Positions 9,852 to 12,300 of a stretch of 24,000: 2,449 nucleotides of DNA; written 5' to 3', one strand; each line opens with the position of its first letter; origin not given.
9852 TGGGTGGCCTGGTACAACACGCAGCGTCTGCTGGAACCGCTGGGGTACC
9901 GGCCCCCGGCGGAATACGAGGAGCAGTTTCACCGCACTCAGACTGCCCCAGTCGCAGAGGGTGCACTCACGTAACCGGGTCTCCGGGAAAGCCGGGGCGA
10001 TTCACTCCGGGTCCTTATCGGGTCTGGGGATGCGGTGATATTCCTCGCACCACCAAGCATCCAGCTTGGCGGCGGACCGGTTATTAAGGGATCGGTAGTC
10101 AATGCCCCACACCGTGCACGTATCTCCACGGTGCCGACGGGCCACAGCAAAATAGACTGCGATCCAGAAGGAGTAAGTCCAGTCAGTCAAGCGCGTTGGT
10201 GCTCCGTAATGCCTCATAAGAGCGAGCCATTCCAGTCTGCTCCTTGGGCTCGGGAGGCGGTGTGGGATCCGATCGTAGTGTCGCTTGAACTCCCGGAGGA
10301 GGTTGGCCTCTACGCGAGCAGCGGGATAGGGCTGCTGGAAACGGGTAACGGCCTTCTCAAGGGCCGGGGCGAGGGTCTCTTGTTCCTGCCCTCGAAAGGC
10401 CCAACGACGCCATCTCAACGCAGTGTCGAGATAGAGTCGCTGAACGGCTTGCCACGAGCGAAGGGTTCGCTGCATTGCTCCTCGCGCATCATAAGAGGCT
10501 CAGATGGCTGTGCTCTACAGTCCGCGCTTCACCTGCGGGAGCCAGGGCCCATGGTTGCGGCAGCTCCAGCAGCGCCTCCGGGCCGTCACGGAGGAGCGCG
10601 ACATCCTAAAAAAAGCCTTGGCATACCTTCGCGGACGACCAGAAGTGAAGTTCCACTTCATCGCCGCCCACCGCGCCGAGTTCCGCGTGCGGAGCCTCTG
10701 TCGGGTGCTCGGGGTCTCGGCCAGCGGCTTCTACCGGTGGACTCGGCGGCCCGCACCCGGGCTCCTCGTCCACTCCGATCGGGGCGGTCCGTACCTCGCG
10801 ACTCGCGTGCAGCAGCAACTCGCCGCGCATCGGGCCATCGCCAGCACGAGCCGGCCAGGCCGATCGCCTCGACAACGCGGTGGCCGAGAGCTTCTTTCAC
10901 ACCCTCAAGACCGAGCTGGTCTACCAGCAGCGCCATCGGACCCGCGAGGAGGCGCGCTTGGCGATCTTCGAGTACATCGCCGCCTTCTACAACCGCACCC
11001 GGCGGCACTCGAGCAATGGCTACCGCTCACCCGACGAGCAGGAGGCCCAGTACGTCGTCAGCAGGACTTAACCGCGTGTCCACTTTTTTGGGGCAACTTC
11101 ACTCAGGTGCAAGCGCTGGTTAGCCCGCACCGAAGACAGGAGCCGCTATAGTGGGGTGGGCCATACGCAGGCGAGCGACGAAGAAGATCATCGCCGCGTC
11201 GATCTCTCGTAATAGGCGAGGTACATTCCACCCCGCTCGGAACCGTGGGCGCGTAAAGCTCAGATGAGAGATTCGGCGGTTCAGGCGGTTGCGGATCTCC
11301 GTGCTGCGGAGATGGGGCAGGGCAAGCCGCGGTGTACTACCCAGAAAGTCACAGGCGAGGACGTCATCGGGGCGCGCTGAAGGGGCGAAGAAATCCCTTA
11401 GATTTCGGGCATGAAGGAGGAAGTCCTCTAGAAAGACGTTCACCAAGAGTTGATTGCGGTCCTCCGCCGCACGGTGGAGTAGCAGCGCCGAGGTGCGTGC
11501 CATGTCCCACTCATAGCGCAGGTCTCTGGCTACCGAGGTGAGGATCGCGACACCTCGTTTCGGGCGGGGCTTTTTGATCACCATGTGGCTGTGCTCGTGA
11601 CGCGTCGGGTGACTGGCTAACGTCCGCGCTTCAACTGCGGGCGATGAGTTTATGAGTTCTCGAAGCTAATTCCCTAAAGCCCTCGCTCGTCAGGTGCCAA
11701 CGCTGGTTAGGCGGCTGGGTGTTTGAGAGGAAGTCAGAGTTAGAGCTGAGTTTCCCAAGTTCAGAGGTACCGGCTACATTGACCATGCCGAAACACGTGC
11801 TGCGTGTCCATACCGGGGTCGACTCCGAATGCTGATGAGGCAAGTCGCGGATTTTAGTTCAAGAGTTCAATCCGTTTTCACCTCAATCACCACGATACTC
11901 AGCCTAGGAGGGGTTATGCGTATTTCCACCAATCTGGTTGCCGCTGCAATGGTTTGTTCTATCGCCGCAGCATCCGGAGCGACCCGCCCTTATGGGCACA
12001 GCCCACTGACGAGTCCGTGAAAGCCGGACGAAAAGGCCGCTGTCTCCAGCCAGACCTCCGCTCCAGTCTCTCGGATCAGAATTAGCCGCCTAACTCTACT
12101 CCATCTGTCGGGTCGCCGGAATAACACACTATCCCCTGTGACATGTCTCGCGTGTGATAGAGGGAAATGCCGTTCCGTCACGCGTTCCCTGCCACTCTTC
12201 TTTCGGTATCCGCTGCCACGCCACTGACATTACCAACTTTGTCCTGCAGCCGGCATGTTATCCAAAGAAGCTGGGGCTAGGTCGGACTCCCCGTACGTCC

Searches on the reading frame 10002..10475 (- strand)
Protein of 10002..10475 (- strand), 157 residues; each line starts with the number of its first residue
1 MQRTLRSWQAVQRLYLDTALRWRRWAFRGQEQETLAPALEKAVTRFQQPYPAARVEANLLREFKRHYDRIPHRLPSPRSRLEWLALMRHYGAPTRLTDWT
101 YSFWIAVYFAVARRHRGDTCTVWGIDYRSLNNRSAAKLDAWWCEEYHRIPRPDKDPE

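Call 7: search_protein_families(library=pfam, max_evalue=0.01, proteins=[window:10002-10475:-])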
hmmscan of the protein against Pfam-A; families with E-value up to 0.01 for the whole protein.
window:10002-10475:- (157 aa): 1 family
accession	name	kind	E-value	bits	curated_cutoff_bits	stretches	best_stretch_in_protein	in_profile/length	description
PF08867.16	FRG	-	4.3e-20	72.8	25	1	24-116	2-91/94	FRG domain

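Call 25: search_protein_families(library=padloc, max_evalue=0.01, proteins=[window:10002-10475:-])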
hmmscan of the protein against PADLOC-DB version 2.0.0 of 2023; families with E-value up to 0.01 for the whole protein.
window:10002-10475:- (157 aa): 13 families
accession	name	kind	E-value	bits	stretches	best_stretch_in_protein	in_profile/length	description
PDLC04937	PDC-S15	-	1.1e-23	82.1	1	3-135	15-151/254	-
PDLC04938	PDC-S15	-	3.6e-22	77.1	1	7-131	47-168/276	-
PDLC04933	PDC-S15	-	3.9e-12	44.2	1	24-115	29-112/286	-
PDLC04936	PDC-S15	-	7e-12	43.3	1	22-120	42-134/300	-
PDLC04929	PDC-S15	-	3.3e-09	35.1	1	23-114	30-125/308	-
PDLC04931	PDC-S15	-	2.4e-08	32.1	1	23-134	63-180/282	-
PDLC04926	PDC-S15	-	2.9e-08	31.1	1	23-113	32-120/300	-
PDLC04940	PDC-S15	-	3.7e-08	31.3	1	35-115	69-157/280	-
PDLC04932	PDC-S15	-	8.5e-08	29.9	1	78-112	106-140/324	-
PDLC04927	PDC-S15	-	1.1e-07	29.2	1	14-116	28-121/422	-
PDLC04934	PDC-S15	-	9e-07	26.3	1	23-116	59-153/416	-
PDLC04930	PDC-S15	-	1.6e-05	22.1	1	69-112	70-113/380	-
PDLC04939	PDC-S15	-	0.00045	17.2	1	70-114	68-112/487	-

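Call 26: search_protein_families(library=ncbifam, max_evalue=0.01, proteins=[window:10002-10475:-])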
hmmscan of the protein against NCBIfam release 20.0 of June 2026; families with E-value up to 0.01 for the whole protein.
window:10002-10475:- (157 aa): 0 families

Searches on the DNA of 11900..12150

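Call 64: search_rna_families(source=window, start=11900, end=12150, threshold=evalue, max_evalue=1, show_alignments=2)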
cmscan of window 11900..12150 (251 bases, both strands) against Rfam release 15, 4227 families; matches with E-value up to 1: 1.
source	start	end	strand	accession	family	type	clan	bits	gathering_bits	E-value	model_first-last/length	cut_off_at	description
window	11993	12032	+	RF00008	Hammerhead_3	Gene; ribozyme;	CL00010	31.2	48.5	4.2e-05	9-47/54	no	Hammerhead ribozyme (type III)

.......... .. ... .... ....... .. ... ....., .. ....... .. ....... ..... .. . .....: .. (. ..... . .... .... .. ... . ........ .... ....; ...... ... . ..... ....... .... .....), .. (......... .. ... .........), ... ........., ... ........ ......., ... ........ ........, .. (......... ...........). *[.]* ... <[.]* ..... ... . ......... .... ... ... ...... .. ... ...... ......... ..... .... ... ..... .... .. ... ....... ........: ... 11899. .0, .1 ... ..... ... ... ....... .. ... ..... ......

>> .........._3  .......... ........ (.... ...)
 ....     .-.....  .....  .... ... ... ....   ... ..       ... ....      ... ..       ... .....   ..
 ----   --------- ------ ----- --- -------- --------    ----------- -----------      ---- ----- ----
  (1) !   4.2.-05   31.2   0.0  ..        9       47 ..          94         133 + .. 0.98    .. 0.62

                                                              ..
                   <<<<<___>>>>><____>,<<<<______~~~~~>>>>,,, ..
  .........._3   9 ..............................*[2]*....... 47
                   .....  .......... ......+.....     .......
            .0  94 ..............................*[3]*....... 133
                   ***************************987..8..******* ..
